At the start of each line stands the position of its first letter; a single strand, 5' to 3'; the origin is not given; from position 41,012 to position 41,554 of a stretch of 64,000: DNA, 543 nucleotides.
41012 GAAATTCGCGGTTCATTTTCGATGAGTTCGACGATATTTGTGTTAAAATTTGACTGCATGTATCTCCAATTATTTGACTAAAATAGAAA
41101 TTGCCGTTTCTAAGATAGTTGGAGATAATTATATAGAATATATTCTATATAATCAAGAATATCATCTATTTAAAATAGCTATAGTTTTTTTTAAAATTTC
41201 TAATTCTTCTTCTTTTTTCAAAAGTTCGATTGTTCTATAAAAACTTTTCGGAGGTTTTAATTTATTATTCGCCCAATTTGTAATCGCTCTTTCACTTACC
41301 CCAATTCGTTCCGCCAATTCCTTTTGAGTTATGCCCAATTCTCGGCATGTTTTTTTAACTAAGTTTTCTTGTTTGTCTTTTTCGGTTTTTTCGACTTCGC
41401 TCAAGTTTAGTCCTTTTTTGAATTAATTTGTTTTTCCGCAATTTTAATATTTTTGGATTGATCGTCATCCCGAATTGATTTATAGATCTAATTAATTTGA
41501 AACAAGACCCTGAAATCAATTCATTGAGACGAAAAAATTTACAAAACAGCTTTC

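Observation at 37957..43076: Tandem array of HTH + Rha/Bro-KilAC cassettes: conserved scaffolds, swapped specificity segments, no phage context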

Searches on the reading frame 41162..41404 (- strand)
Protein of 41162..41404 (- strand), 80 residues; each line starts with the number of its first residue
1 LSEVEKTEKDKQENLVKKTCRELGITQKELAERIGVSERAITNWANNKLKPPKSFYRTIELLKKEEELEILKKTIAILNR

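Call 3: search_protein_families(library=pfam, proteins=[window:41162-41404:-], max_evalue=0.1)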
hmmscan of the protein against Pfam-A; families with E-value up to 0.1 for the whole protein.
window:41162-41404:- (80 aa): 23 families
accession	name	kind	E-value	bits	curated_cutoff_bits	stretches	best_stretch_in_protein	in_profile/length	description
PF01381.28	HTH_3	-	2.7e-08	34.2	23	1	18-52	3-37/55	Helix-turn-helix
PF12844.13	HTH_19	-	6.8e-06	26.3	30.2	1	16-63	4-52/64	Helix-turn-helix domain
PF15943.11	YdaS_toxin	-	2.3e-05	24.5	30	1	18-62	3-46/65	Bacterial toxin YdaS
PF15731.11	MqsA_antitoxin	-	0.00014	22.4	30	1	11-68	69-126/131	Antitoxin component of bacterial toxin-antitoxin system, MqsA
PF13384.12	HTH_23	-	0.00032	20.8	24.6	1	20-45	14-38/50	Homeodomain-like domain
PF13443.12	HTH_26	-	0.00055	20.6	22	1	17-50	3-36/63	Cro/C1-type HTH DNA-binding domain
PF08279.18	HTH_11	-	0.00092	19.5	25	1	25-42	16-33/55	HTH domain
PF20432.4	Xre-like-HTH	-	0.0015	19.3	25.8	1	16-49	15-50/63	Antitoxin Xre-like helix-turn-helix domain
PF07022.19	Phage_CI_repr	-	0.0015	19.3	22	1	16-46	3-34/65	Bacteriophage CI repressor helix-turn-helix domain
PF13412.12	HTH_24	-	0.0017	18.3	21.9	1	24-41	17-34/48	Winged helix-turn-helix DNA-binding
PF01527.26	HTH_Tnp_1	-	0.0018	18.9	24.1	1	14-75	14-74/75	Transposase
PF17762.8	HTH_ParB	-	0.0018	18.8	22.6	1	17-43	13-39/102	ParB HTH domain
PF13560.12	HTH_31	-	0.0044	17.7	27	1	20-57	10-48/64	Helix-turn-helix domain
PF13551.12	HTH_29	-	0.0063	17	28.1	0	26-46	14-34/64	Winged helix-turn helix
PF13545.12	HTH_Crp_2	-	0.011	16.1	27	1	20-42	18-40/70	Crp-like helix-turn-helix domain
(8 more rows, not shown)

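Call 6: search_protein_families(library=phrogs, proteins=[window:41162-41404:-], max_evalue=0.01)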
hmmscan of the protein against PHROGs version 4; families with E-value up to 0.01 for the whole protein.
window:41162-41404:- (80 aa): 39 families (the best 25 are shown)
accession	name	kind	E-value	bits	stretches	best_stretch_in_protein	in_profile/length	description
phrog_4779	-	transcription regulation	2.4e-12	48.2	1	12-75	3-71/98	transcriptional regulator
phrog_8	-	transcription regulation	9.6e-09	36.1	1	11-53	76-118/346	transcriptional regulator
phrog_3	-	transcription regulation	1.8e-07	32.3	1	7-64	84-139/430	transcriptional repressor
phrog_4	-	transcription regulation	6.5e-07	29.7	1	8-59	129-177/400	transcriptional repressor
phrog_57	-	head and packaging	2.8e-06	28.3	1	22-52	10-40/199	terminase small subunit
phrog_2104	-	unknown function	5.8e-06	27.5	1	12-65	40-93/103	-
phrog_35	-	transcription regulation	5.9e-06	27.5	1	8-61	70-117/181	transcriptional repressor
phrog_1373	-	transcription regulation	6.9e-06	27.1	1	14-51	66-103/166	transcriptional regulator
phrog_2439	-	transcription regulation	2.3e-05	24.5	1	16-59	12-55/367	transcriptional regulator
phrog_2328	-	transcription regulation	2.8e-05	24.9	1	17-60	21-64/128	transcriptional repressor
phrog_4151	-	DNA, RNA and nucleotide metabolism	2.9e-05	25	1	6-47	3-43/154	DNA binding protein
phrog_4600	-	unknown function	3.2e-05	24.7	1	2-63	2-62/86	-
phrog_7241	-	transcription regulation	5.4e-05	24.3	1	12-54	62-104/122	transcriptional regulator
phrog_409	-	transcription regulation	0.00015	23.3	1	17-63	18-62/127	transcriptional regulator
phrog_3218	-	head and packaging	0.00015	22.6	1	24-73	33-81/152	terminase small subunit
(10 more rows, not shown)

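Call 67: find_homologous_proteins(query=window:41162-41404:-, max_evalue=0.001)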
Query window:41162-41404:- (80 aa): 312 proteins with E <= 0.001 among 315 candidates; the best 120 are listed.
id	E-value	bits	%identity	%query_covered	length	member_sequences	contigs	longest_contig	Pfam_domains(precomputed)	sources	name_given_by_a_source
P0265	7.8e-38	145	91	100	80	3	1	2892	PF12844.14,PF01381.29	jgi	-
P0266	3.5e-28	114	70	96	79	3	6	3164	PF12844.14,PF01381.29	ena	-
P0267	1.2e-27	112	72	94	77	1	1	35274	PF12844.14,PF01381.29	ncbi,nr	ncbi:putative transcriptional regulator with C-terminal CBS domains [Thiovulum sp. ES]|nr:putative t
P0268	2.8e-27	111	78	86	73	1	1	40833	PF12844.14,PF01381.29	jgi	jgi:DNA-binding XRE family transcriptional regulator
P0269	3.7e-26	108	75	86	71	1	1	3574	PF12844.14,PF01381.29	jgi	jgi:transcriptional regulator with XRE-family HTH domain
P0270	1.5e-25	106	75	85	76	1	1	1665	PF15943.12,PF01381.29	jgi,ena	-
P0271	7.1e-22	94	70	86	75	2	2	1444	PF12844.14,PF15943.12,PF01381.29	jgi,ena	-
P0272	8.2e-22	94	65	83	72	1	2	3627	PF15943.12,PF01381.29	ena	-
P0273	9.8e-22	94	65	83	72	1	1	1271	PF15943.12,PF01381.29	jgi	-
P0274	1.0e-20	91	76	69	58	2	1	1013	PF12844.14,PF15943.12,PF01381.29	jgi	-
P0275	1.1e-20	90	66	89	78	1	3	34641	PF15943.12,PF01381.29,PF15731.12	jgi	jgi:transcriptional regulator with XRE-family HTH domain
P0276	1.2e-18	84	58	98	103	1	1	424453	PF01381.29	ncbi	-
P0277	3.9e-18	82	63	80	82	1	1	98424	PF12844.14,PF01381.29,PF13443.13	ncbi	-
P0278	5.7e-18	82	58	84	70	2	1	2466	PF12844.14,PF01381.29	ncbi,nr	ncbi:putative transcriptional regulator [Thiovulum sp. ES]|nr:putative transcriptional regulator [Th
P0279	8.2e-18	81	59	83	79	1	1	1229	PF12844.14,PF15943.12,PF01381.29,PF13443.13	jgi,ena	-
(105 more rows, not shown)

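Call 101: find_encoding_contigs(protein=P0265, flank=3000, max_places=3)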
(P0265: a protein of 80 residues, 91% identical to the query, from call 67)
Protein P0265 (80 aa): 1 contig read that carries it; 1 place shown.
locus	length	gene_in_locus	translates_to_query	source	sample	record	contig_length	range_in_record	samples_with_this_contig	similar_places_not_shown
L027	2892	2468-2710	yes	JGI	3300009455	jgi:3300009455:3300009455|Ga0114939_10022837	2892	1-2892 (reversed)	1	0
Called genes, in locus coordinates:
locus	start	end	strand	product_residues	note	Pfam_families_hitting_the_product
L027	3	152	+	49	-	?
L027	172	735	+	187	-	PF00989:PAS, PF13426:PAS_9, PF08447:PAS_3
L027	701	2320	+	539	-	PF00015:MCPsignal, PF13682:CZB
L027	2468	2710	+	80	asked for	PF12844:HTH_19 (weak), PF01381:HTH_3 (weak)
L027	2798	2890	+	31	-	?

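Call 122: predict_structure(alignment_id=A9)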
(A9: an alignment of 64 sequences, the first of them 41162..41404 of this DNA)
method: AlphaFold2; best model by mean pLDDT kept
length: 80 residues; sequences in the alignment: 64
mean_pLDDT: 82.8   pTM: 0.44
mean pLDDT of the five models: 82.8, 82.3, 82.1, 81.8, 77.7
residues with pLDDT >= 90: 23; 70-90: 41; 50-70: 15; < 50: 1
segments of 3 or more residues with pLDDT < 50: none
pLDDT, mean of each block of 10 residues (from residue 1): 59 79 85 75 89 89 93 95
secondary structure, 60 per line:
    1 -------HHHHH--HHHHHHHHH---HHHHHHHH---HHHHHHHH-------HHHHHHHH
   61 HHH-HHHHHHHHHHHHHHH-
elements in order: H8-12 H15-23 H27-34 H38-45 H53-63 H65-79

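Call 124: fold_search(model_id=the predicted structure, library=pdb)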
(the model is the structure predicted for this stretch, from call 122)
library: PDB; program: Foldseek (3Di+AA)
matches with E <= 10: 46; with E <= 0.001: 0
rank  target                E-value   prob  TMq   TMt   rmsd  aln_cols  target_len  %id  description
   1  7bca_A                1.8e+00  0.10  0.24  0.21  11.9        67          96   10  Crystal structure of the HTH DNA binding protein ArdK from R388 plasmid bound to a direct-repeat DNA element (released 2022-07-13)
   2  9iaq_B                1.9e+00  0.21  0.24  0.18   8.8        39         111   15  Arbitrium controls lysis-lysogeny through the activation of a small antirepressor protein in the majority of arbitrium (released 2026-01-14)
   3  2xiu_B                2.0e+00  0.20  0.24  0.29   9.1        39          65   31  High resolution structure of MTSL-tagged CylR2. (released 2011-02-09)
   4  9iaq_A                2.2e+00  0.20  0.24  0.17   8.9        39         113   15  Arbitrium controls lysis-lysogeny through the activation of a small antirepressor protein in the majority of arbitrium (released 2026-01-14)
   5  5eou_A                2.2e+00  0.11  0.25  0.09   7.3        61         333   11  Pseudomonas aeruginosa PilM:PilN1-12 bound to ATP (released 2016-04-27)
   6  3omt_B                2.3e+00  0.21  0.28  0.33   9.4        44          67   23  Putative antitoxin component, CHU_2935 protein, from Xre family from Prevotella buccae. (released 2010-09-08)
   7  3qq6_A                2.3e+00  0.18  0.25  0.28   8.9        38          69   29  The N-terminal DNA binding domain of SinR from Bacillus subtilis (released 2011-06-15)
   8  7bcb_A                2.3e+00  0.08  0.24  0.21  11.6        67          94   10  Crystal structure of the HTH DNA binding protein ArdK from R388 plasmid bound to IR3 DNA (released 2022-01-12)
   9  3fym                  2.7e+00  0.13  0.23  0.22   8.9        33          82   30  The 1A structure of YmfM, a putative DNA-binding membrane protein from Staphylococcus aureus (released 2010-02-09)
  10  4yg1_D                2.7e+00  0.10  0.23  0.25   9.4        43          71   32  HipB-O1-O2 complex/P21212 crystal form (released 2015-07-29)
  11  2auw_B                2.9e+00  0.18  0.25  0.14   8.9        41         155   15  Crystal Structure of Putative DNA Binding Protein NE0471 from Nitrosomonas europaea ATCC 19718 (released 2005-10-11)
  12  6rnx_B                2.9e+00  0.15  0.24  0.16   9.2        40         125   18  Crystal structure of the essential repressor DdrO from radiation-resistant Deinococcus bacteria (Deinococcus deserti) (released 2019-10-09)
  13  2auw_A                3.5e+00  0.15  0.25  0.14   8.9        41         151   15  Crystal Structure of Putative DNA Binding Protein NE0471 from Nitrosomonas europaea ATCC 19718 (released 2005-10-11)
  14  9iaq_D                3.5e+00  0.14  0.24  0.17   8.9        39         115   15  Arbitrium controls lysis-lysogeny through the activation of a small antirepressor protein in the majority of arbitrium (released 2026-01-14)
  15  6rnz_A                3.5e+00  0.12  0.23  0.27   8.9        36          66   19  Crystal structure of the N-terminal HTH DNA-binding domain of the essential repressor DdrO from radiation-resistant De (released 2019-10-09)
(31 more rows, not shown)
